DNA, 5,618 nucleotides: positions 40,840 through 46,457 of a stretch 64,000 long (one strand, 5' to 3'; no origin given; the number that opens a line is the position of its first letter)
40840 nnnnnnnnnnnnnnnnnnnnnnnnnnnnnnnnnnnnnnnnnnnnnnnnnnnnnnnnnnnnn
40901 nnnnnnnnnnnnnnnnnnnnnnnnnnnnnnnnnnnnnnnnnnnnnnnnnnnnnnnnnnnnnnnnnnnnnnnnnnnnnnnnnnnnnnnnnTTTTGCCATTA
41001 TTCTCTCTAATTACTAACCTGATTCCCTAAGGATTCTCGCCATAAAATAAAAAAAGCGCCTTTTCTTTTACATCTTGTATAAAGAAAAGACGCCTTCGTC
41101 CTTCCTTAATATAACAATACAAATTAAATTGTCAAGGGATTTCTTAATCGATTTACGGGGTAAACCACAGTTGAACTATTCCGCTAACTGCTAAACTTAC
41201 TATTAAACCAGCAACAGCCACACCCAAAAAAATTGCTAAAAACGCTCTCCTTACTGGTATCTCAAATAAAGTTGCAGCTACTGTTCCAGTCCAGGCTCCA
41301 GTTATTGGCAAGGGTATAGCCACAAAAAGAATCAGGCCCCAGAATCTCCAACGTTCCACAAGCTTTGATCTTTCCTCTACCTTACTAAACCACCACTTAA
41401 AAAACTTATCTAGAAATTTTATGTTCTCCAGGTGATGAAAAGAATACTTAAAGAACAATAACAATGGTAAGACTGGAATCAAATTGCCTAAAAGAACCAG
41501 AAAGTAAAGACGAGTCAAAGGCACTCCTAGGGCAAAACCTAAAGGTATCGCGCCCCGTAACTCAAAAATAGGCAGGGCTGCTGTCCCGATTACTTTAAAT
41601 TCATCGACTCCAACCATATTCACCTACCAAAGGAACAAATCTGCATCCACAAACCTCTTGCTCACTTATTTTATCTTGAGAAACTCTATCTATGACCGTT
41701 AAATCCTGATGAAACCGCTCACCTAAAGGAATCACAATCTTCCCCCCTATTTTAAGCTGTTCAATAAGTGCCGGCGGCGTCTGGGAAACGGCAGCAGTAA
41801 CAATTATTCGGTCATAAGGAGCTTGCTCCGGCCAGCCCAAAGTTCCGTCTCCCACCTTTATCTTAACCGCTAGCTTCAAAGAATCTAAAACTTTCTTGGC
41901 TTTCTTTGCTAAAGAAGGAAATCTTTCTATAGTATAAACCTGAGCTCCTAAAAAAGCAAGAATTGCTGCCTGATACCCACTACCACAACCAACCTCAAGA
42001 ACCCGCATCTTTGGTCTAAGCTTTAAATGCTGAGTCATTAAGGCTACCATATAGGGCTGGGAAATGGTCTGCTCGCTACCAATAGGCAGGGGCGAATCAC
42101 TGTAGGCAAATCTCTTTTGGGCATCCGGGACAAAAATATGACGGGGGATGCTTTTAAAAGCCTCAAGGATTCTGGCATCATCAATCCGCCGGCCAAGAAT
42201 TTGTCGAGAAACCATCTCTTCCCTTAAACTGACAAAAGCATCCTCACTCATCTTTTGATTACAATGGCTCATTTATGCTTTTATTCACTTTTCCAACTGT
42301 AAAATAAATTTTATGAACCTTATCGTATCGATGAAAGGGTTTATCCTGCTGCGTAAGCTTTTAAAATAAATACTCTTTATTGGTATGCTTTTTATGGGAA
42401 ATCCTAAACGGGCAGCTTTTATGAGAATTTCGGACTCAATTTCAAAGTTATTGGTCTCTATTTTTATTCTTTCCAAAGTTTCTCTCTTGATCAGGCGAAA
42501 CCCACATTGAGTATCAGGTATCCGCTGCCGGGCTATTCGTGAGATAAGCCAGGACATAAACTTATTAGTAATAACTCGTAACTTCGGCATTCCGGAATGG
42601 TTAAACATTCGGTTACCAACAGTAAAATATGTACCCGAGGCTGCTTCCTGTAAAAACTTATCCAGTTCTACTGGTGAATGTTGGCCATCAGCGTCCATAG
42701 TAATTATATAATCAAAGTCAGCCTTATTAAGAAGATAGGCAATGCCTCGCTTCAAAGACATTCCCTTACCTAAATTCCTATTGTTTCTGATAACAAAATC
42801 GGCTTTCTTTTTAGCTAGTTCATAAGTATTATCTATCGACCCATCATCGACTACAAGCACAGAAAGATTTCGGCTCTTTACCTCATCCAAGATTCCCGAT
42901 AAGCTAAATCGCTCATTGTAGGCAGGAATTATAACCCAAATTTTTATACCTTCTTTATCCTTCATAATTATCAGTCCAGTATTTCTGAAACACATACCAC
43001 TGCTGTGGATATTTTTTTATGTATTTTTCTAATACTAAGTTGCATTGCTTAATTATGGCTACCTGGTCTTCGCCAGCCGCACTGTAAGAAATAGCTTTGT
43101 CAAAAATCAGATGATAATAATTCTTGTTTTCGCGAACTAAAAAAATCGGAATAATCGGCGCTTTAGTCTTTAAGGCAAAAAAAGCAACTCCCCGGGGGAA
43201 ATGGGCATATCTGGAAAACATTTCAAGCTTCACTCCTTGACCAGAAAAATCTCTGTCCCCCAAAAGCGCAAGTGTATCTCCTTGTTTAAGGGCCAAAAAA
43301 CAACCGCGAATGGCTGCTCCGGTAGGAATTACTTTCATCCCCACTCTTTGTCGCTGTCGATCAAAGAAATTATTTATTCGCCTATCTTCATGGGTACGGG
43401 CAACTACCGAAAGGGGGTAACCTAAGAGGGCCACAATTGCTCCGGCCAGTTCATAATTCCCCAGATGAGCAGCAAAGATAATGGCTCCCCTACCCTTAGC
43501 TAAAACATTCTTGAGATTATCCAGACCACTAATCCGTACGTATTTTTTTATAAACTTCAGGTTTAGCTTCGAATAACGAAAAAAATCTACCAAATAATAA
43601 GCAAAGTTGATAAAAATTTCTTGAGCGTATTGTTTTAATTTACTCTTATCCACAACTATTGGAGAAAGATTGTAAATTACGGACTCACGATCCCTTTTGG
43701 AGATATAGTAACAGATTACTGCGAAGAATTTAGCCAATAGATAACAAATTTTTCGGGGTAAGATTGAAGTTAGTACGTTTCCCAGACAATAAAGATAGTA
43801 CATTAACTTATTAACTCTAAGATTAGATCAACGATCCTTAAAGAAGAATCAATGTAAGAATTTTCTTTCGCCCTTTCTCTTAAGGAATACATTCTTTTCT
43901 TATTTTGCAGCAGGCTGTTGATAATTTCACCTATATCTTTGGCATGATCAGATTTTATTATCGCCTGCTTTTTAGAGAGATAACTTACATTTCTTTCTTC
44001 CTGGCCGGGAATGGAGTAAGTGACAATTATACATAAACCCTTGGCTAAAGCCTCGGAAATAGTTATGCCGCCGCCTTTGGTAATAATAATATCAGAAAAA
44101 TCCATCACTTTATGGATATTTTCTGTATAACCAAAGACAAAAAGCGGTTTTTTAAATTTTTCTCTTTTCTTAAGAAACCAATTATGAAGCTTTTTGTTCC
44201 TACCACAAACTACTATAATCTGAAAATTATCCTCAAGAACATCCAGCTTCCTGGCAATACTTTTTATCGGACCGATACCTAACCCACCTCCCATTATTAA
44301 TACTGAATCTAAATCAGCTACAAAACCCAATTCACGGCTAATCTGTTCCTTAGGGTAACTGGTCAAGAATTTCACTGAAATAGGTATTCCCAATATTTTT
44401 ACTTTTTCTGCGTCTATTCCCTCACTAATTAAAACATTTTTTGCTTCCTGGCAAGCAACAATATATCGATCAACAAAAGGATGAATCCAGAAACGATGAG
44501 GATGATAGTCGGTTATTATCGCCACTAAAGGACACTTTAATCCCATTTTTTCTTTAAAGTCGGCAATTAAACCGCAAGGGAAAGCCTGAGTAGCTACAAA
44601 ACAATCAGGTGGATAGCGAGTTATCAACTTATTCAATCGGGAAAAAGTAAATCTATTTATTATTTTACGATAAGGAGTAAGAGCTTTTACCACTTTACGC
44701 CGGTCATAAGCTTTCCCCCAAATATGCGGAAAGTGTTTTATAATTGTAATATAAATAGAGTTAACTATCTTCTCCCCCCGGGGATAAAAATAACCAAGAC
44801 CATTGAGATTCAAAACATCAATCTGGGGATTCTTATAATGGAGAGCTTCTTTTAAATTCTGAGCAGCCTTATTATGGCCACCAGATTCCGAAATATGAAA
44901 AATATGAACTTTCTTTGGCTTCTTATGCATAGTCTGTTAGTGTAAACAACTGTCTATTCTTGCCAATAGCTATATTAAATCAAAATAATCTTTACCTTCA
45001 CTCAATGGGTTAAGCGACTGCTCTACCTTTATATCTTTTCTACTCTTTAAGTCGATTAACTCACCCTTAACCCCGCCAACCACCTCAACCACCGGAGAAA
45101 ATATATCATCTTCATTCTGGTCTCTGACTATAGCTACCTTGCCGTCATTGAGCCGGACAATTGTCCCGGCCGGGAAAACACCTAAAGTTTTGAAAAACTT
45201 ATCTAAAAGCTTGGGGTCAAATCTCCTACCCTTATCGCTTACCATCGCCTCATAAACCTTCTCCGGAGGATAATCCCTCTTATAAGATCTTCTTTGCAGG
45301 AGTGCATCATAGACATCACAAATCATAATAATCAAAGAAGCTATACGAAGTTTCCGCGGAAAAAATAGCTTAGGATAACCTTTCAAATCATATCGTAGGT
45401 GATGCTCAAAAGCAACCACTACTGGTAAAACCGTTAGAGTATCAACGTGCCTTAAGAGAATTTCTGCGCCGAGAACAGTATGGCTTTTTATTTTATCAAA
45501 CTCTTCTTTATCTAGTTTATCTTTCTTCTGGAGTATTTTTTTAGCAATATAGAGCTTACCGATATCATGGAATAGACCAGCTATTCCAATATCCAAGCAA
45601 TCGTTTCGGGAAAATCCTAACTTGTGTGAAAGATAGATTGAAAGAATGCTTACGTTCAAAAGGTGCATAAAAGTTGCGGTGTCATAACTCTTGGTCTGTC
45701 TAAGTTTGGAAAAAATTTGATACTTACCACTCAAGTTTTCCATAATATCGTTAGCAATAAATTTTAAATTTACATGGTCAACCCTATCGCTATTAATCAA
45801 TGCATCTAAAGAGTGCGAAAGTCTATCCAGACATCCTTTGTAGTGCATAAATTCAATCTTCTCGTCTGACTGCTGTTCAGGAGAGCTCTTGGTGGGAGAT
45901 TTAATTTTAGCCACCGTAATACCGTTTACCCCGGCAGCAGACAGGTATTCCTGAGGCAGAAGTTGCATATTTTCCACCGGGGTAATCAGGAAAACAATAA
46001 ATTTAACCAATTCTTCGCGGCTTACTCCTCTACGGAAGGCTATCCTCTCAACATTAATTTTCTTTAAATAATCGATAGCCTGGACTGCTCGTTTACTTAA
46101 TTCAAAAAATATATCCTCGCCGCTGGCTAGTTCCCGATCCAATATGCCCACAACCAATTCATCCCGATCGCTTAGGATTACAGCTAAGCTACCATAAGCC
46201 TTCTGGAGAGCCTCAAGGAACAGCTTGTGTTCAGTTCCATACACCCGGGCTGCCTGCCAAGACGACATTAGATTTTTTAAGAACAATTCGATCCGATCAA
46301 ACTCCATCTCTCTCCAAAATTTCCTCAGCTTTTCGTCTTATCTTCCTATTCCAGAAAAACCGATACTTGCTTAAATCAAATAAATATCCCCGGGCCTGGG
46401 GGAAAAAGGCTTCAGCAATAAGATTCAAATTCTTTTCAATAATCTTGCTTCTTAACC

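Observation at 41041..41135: Copy X of the shared leader motif, placed between a consensus promoter and nfnA-nfnB-gdhA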

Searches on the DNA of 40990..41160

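Call 26: search_rna_families(source=window, start=40990, end=41160, threshold=evalue, max_evalue=10)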
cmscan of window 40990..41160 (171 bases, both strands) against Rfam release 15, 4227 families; matches with E-value up to 10: 30.
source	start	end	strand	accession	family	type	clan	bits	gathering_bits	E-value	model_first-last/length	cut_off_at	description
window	41046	41103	-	RF00501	Rota_CRE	Cis-reg;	-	18.6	40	0.17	1-68/68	no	Rotavirus cis-acting replication element (CRE)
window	41049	41104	-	RF02057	STnc40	Gene; sRNA;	-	18.2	45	0.58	1-70/70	no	Salmonella enterica sRNA STnc40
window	41044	41129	-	RF02366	Yfr19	Gene; sRNA;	-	18.1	70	1.8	1-82/82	no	Cyanobacterial functional RNA 19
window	41044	41130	-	RF04312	trpB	Cis-reg;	-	17.9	59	2.3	1-107/107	no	trpB ncRNA motif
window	41033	41120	-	RF02705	B_rapa_snoR775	Gene; snRNA; snoRNA; HACA-box;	-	17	64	3.2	1-127/127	no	Brassica rapa small nucleolar RNA 775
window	41048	41154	-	RF00515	PyrR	Cis-reg;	-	16.8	54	3.2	1-115/115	no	PyrR binding site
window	41044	41093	-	RF02371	PyrG_leader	Cis-reg; leader;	-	16.5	65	6.3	40-78/78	no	PyrG leader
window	41053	41096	-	RF04239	mir-4679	Gene; miRNA;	-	16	88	1.4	17-59/75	no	mir-4679 microRNA precursor family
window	40990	41095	-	RF01230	snoR77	Gene; snRNA; snoRNA; HACA-box;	-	15.9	47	2.2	1-106/131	3'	Small nucleolar RNA snoR77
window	41046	41127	-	RF04342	Plastid-psbA-1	Cis-reg;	CL00153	15.9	54.3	7.9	37-114/114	no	Plastid-psbA-1 3UTR RNA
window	41042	41146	+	RF00616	LhrC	Gene; sRNA;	CL00114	15.8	110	4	1-111/111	no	Listeria LhrC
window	41049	41099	-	RF03583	MIR781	Gene; miRNA;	-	15.4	88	2.4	1-94/94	no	MIR781 microRNA precursor family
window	41066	41124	-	RF04302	mir-506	Gene; miRNA;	CL00140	15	84.5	1.5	1-81/81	no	mir-506 microRNA precursor family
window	41043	41106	-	RF03940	MIR9563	Gene; miRNA;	-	15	90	2.2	1-127/127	no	MIR9563 microRNA precursor family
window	41055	41094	-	RF02266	XIST_intron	Gene; lncRNA;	-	15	70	3.4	1-68/68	no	XIST 3' intron conserved motif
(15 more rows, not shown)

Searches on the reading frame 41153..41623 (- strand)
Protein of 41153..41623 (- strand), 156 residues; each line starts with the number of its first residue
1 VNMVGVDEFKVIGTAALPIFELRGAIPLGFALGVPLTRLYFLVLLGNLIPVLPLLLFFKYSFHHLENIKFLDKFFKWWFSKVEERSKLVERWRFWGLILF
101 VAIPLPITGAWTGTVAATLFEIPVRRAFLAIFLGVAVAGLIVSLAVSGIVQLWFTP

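Call 9: search_protein_families(library=pfam, proteins=[window:41153-41623:-])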
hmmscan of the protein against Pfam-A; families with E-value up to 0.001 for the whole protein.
window:41153-41623:- (156 aa): 1 family
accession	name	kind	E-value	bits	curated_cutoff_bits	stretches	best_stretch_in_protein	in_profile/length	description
PF06695.16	Sm_multidrug_ex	-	2.1e-40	138.5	30.7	1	21-141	1-121/121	Putative small multi-drug export protein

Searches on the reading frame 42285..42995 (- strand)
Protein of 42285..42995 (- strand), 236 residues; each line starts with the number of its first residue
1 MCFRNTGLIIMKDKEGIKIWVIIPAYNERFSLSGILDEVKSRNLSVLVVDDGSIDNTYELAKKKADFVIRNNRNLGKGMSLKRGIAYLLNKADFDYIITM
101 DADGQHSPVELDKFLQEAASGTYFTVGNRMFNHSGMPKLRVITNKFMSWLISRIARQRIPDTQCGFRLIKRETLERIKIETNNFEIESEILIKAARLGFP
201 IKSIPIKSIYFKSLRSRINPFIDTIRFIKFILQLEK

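Call 9: search_protein_families(library=pfam, proteins=[window:42285-42995:-])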
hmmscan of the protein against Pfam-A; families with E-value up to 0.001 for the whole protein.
window:42285-42995:- (236 aa): 1 family
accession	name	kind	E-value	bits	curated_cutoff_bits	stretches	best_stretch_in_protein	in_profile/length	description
PF00535.33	Glycos_transf_2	-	1e-22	81.3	23.3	1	21-176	2-166/168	Glycosyl transferase family 2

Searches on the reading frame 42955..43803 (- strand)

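Call 9: search_protein_families(library=pfam, proteins=[window:42955-43803:-])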
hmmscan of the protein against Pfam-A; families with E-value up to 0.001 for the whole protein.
window:42955-43803:- (282 aa): 1 family
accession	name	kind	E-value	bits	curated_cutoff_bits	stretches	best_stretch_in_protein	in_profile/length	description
PF03279.18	Lip_A_acyltrans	-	1.2e-43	149.9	22.3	1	3-276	17-293/295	Bacterial lipid A biosynthesis acyltransferase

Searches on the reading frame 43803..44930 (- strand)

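Call 9: search_protein_families(library=pfam, proteins=[window:43803-44930:-])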
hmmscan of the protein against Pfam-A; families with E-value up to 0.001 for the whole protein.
window:43803-44930:- (375 aa): 5 families
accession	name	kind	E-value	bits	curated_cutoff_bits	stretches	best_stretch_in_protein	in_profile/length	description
PF06925.17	MGDG_synth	-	1.1e-27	97.6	25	1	19-184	1-169/169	Monogalactosyldiacylglycerol (MGDG) synthase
PF04101.22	Glyco_tran_28_C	-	2e-11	44.6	22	1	210-356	2-153/166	Glycosyltransferase family 28 C-terminal domain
PF00534.26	Glycos_transf_1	-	6.7e-10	39.2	26.4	1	237-356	48-171/172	Glycosyl transferases group 1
PF02350.25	Epimerase_2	-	0.00017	21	30.6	1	154-370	124-346/347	UDP-N-acetylglucosamine 2-epimerase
PF13439.12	Glyco_transf_4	-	0.00044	20.8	28.5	0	17-180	2-162/170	Glycosyltransferase Family 4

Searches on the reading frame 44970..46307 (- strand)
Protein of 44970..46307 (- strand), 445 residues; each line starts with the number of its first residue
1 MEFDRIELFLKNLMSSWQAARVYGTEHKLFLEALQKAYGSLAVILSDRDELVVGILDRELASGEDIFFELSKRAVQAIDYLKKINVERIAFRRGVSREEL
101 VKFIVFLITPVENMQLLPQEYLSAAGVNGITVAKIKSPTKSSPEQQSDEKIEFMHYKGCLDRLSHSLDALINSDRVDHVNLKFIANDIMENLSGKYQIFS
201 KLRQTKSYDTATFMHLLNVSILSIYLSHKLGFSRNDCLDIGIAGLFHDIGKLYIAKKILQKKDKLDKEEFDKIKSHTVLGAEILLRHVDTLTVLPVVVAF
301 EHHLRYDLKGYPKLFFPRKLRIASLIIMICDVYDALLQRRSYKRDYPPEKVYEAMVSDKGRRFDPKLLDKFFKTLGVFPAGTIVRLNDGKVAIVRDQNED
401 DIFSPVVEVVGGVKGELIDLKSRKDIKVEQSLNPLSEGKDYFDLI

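Call 15: search_protein_families(library=ncbifam, proteins=[window:44970-46307:-])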
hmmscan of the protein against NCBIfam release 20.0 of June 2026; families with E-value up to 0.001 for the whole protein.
window:44970-46307:- (445 aa): 2 families
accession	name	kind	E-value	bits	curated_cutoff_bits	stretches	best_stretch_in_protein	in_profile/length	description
NF053512.1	nitric_RR_NosR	exception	2.6e-19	69.5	400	1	182-376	164-355/422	response regulator c-di-GMP phosphodiesterase, NosR family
TIGR00277.1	HDIG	domain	2.2e-07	30.7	27.6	1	209-288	2-69/84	HDIG domain-containing metalloprotein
